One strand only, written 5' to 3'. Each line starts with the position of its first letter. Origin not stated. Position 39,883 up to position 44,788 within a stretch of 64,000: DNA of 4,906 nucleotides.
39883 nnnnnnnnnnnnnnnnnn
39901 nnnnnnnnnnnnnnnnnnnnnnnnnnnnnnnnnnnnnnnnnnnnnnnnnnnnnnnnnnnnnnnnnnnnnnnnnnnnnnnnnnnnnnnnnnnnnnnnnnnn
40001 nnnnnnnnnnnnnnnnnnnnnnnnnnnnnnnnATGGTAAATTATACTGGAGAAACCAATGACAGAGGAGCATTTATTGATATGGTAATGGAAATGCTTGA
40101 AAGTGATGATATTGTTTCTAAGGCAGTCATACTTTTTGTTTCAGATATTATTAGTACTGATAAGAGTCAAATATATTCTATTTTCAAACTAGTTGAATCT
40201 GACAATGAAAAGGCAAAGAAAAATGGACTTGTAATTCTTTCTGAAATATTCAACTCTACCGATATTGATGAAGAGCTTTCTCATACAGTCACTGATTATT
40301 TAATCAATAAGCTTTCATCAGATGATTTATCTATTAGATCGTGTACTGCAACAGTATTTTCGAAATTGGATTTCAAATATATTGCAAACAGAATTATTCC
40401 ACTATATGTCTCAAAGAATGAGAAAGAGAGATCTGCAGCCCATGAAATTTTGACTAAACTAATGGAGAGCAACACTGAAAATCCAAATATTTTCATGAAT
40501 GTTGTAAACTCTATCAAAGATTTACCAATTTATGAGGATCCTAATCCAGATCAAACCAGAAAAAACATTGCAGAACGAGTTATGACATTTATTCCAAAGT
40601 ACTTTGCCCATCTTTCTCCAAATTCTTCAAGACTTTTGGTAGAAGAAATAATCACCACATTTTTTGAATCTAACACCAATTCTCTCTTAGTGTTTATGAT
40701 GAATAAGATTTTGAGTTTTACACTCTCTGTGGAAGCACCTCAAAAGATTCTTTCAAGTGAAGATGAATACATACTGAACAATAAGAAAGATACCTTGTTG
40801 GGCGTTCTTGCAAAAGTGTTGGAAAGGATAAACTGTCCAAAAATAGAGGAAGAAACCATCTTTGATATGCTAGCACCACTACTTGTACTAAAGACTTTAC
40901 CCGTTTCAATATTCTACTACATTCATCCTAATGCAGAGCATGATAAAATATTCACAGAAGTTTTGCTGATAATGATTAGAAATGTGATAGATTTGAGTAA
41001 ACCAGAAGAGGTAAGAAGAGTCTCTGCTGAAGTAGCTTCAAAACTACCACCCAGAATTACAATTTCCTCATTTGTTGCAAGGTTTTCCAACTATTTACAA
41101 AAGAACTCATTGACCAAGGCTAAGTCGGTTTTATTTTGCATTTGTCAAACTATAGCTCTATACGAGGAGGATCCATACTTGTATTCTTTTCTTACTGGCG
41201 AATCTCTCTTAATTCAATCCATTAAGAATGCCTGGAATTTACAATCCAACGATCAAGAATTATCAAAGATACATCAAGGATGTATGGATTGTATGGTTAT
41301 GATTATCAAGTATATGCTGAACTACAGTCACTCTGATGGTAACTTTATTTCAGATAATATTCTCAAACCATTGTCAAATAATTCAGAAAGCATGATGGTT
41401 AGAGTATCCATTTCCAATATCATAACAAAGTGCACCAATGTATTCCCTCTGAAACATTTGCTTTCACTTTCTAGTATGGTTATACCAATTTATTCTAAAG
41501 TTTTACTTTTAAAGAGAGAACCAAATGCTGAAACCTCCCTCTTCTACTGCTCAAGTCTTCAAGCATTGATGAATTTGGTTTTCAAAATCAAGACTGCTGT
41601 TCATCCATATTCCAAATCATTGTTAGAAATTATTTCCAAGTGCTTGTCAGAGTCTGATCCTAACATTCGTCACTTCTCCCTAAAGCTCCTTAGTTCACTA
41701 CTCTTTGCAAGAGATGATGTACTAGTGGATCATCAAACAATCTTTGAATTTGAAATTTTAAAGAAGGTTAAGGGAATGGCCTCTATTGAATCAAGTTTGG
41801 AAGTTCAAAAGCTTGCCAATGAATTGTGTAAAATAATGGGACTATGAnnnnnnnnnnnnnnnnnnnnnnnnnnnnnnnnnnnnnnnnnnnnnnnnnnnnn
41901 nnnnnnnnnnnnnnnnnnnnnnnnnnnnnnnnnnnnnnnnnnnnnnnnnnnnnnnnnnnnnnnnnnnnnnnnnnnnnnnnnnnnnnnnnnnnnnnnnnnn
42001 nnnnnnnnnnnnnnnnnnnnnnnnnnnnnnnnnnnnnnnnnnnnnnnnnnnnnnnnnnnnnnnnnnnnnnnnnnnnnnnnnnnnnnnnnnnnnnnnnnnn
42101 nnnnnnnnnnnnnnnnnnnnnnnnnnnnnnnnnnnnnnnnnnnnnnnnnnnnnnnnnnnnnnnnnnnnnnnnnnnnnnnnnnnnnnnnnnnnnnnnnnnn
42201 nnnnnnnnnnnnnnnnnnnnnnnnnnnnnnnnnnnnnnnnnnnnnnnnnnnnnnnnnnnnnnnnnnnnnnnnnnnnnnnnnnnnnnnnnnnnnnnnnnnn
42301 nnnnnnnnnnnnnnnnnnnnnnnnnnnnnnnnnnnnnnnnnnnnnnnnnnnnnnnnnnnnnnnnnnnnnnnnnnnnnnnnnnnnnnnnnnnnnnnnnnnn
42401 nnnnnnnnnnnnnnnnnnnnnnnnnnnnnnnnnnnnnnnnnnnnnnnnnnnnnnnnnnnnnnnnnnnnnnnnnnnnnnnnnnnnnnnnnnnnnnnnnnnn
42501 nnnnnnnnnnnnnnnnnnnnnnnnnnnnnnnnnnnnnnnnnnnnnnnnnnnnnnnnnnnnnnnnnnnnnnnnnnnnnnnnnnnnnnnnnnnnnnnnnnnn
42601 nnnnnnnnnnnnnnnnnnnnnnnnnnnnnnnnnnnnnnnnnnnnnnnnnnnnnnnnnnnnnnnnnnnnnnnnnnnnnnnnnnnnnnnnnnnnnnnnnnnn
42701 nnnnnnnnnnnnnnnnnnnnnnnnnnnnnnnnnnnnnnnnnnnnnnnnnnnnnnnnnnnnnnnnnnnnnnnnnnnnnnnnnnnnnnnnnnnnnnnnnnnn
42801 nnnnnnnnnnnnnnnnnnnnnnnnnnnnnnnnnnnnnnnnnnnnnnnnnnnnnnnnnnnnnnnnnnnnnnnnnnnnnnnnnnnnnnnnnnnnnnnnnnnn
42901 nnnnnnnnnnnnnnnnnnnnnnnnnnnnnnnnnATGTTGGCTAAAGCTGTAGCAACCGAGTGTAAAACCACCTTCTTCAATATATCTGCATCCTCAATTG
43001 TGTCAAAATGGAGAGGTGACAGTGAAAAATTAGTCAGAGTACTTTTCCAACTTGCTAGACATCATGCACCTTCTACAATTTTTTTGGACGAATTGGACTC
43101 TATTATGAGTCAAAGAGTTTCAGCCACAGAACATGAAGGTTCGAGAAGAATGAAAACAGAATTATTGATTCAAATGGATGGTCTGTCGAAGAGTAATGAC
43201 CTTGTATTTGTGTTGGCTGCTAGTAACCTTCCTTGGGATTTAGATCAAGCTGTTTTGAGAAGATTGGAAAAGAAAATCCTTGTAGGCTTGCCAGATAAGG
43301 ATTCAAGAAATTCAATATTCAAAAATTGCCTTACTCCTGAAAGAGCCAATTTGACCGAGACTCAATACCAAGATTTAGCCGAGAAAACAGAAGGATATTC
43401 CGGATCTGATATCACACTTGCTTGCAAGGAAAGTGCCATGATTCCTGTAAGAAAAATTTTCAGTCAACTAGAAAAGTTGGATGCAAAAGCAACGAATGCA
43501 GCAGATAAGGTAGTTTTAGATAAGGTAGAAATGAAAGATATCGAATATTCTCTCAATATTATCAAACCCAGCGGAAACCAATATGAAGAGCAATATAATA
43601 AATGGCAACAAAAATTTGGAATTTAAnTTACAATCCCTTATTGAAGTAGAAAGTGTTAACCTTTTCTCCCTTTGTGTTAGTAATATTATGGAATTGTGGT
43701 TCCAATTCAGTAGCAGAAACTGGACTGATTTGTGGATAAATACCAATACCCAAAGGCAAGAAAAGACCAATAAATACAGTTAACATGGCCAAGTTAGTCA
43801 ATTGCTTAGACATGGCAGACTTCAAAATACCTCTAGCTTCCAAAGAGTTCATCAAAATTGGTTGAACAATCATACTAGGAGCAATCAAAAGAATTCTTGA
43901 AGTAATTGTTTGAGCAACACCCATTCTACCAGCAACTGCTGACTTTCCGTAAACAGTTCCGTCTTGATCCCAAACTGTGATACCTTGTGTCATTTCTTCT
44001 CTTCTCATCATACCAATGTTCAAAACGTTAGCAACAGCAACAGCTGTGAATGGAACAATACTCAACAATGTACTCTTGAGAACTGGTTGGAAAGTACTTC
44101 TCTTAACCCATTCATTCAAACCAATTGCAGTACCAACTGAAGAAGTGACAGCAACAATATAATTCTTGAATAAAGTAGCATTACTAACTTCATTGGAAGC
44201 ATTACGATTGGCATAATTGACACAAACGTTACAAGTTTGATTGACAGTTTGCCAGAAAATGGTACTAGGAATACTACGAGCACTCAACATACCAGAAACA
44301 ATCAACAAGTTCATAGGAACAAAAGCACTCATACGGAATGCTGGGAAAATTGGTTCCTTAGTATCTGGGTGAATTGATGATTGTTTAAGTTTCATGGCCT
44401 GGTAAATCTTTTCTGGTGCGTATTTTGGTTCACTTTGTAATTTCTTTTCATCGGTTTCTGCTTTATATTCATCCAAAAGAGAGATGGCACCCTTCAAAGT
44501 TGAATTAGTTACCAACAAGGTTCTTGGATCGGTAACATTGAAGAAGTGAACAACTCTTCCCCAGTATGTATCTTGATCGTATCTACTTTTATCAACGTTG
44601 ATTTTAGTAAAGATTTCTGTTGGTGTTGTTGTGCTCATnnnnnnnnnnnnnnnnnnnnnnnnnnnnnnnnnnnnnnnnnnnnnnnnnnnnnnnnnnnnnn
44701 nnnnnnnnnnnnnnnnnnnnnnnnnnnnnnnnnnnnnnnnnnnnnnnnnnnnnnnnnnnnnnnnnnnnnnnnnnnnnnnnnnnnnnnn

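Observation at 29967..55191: Recurrent palindromic E2F-type motif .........(A) sits 25-45 nt upstream of start codons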

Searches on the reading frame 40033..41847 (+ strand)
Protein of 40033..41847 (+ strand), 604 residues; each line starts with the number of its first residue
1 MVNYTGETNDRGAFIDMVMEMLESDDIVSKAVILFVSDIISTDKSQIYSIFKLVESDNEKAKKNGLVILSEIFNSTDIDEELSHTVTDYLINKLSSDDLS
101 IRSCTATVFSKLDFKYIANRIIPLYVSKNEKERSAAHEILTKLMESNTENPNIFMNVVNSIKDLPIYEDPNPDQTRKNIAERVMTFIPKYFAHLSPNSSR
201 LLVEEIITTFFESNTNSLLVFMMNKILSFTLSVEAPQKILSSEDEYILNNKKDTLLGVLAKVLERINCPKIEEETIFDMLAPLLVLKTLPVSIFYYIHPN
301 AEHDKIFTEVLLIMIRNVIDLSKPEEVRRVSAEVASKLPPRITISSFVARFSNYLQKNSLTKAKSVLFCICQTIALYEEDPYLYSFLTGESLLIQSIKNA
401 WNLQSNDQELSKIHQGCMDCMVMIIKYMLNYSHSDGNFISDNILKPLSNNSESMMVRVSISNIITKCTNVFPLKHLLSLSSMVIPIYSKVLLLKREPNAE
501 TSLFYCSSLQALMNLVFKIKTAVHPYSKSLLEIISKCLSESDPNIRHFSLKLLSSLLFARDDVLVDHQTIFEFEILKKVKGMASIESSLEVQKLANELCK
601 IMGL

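Call 30: search_protein_families(library=pfam, proteins=[window:40033-41847:+], max_evalue=0.01)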
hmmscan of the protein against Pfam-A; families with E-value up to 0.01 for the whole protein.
window:40033-41847:+ (604 aa): 4 families
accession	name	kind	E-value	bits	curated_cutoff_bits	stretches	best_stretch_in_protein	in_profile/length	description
PF24714.1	TOR1L1_N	-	1e-05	25.5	43.3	0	49-113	175-239/281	TORTIFOLIA1 N-terminal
PF12755.13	Vac14_Fab1_bd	-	0.002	19.1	22.1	0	508-573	6-72/97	Vacuolar 14 Fab1-binding region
PF21050.3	ARMC9_ARM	-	0.0046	17.4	27.3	0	496-558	18-80/120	LisH domain-containing protein ARMC9, ARM repeats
PF22928.2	INTS1_R4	-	0.0078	16.6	27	0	115-154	32-71/102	Integrator complex subunit 1, R4 domain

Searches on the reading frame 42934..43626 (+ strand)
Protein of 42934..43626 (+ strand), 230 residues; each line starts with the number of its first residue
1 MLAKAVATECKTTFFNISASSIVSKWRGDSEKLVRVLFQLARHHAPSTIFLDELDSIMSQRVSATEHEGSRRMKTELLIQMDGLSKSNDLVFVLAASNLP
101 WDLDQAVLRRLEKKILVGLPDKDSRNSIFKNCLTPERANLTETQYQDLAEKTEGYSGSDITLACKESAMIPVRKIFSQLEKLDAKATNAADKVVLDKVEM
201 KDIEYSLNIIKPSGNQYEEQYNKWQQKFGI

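Call 8: search_protein_families(library=pfam, proteins=[window:42934-43626:+])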
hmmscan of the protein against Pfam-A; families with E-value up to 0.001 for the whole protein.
window:42934-43626:+ (230 aa): 2 families
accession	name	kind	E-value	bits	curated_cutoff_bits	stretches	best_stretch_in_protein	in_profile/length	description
PF00004.35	AAA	-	1.4e-30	106.8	21.2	1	1-118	13-130/131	ATPase family associated with various cellular activities (AAA)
PF17862.7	AAA_lid_3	-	6e-12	45.3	27.2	1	145-182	4-41/45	AAA+ lid domain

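Call 33: find_homologous_proteins(query=window:42934-43626:+, max_evalue=1e-70)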
Query window:42934-43626:+ (230 aa): 363 proteins with E <= 1e-70 among 3313 candidates; the best 120 are listed.
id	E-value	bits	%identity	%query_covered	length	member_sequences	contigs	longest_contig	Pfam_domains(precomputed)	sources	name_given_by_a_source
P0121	3.4e-145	499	100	100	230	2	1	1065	PF00004.36,PF17862.8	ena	-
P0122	6.3e-120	417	82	100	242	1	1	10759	PF00004.36,PF17862.8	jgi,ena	-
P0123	3.1e-90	320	65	100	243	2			PF00004.36,PF17862.8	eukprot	eukprot:CAMPEP_0117435964 /NCGR_PEP_ID=MMETSP0759-20121206/764_1 /TAXON_ID=63605 /ORGANISM="Percolom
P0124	7.6e-84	299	62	100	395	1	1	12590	PF00004.36,PF17862.8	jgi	jgi:katanin p60 ATPase-containing subunit A1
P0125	1.5e-82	294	63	99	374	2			PF00004.36,PF17862.8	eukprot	eukprot:TCONS_00034166-protein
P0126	3.1e-82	293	63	100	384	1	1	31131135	PF00004.36,PF17862.8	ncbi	ncbi:hypothetical protein AAHC03_024392 [Spirometra sp. Aus1]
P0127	1.2e-81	292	61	100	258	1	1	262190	PF00004.36,PF17862.8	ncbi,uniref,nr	ncbi:unnamed protein product [Taenia asiatica]|uniref:AAA domain-containing protein n=1 Tax=Taenia a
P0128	1.8e-81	291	61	100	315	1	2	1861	PF00004.36,PF05496.19,PF17862.8,PF13191.13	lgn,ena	-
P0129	3.1e-81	290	61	99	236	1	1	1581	PF00004.36,PF17862.8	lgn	-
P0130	9.9e-81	288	61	99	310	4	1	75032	PF00004.36,PF17862.8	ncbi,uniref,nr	ncbi:unnamed protein product [Adineta steineri]|uniref:AAA+ ATPase domain-containing protein n=1 Tax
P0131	2.7e-80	287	60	99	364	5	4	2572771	PF00004.36,PF17862.8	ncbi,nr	ncbi:unnamed protein product [Rotaria sp. Silwood1]|nr:unnamed protein product [Rotaria sp. Silwood1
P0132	3.0e-80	287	62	100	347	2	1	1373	PF00004.36,PF05496.19,PF17862.8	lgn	-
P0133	3.4e-80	287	60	99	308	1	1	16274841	PF00004.36,PF17862.8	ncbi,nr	ncbi:hypothetical protein I4U23_006805 [Adineta vaga]|nr:hypothetical protein I4U23_006805 [Adineta 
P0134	5.3e-80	286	59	99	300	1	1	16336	PF00004.36,PF17862.8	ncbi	ncbi:unnamed protein product, partial [Adineta ricciae]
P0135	7.3e-80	286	62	100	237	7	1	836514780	PF00004.36,PF17862.8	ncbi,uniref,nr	ncbi:unnamed protein product [Triticum turgidum subsp. durum]|uniref:Katanin p60 ATPase-containing s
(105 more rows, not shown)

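Call 34: find_encoding_contigs(protein=P0122, flank=10000, max_places=3)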
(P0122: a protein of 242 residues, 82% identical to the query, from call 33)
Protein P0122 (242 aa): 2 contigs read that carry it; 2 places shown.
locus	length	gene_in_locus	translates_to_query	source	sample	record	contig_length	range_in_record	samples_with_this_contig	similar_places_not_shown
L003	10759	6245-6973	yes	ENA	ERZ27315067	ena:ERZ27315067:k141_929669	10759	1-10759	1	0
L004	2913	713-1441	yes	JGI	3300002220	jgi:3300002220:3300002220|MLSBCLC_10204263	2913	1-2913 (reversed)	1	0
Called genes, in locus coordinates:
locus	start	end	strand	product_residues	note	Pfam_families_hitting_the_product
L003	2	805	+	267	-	?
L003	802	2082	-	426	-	PF00307:CH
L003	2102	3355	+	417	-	-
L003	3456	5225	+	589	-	-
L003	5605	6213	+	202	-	-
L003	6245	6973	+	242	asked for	PF00004:AAA, PF17862:AAA_lid_3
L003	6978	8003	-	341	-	PF03820:SFXNs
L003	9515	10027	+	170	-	PF07258:COMM_domain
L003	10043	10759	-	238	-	?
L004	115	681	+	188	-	-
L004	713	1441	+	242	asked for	PF00004:AAA, PF17862:AAA_lid_3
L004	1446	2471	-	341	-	PF03820:SFXNs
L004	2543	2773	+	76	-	-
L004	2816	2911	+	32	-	?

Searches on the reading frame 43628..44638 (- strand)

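Call 30: search_protein_families(library=pfam, proteins=[window:43628-44638:-], max_evalue=0.01)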
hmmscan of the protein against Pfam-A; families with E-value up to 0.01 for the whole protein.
window:43628-44638:- (336 aa): 1 family
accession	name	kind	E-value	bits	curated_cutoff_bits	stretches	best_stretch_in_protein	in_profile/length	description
PF03820.22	SFXNs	-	3.3e-117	391.4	22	1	14-336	1-319/319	Sideroflexins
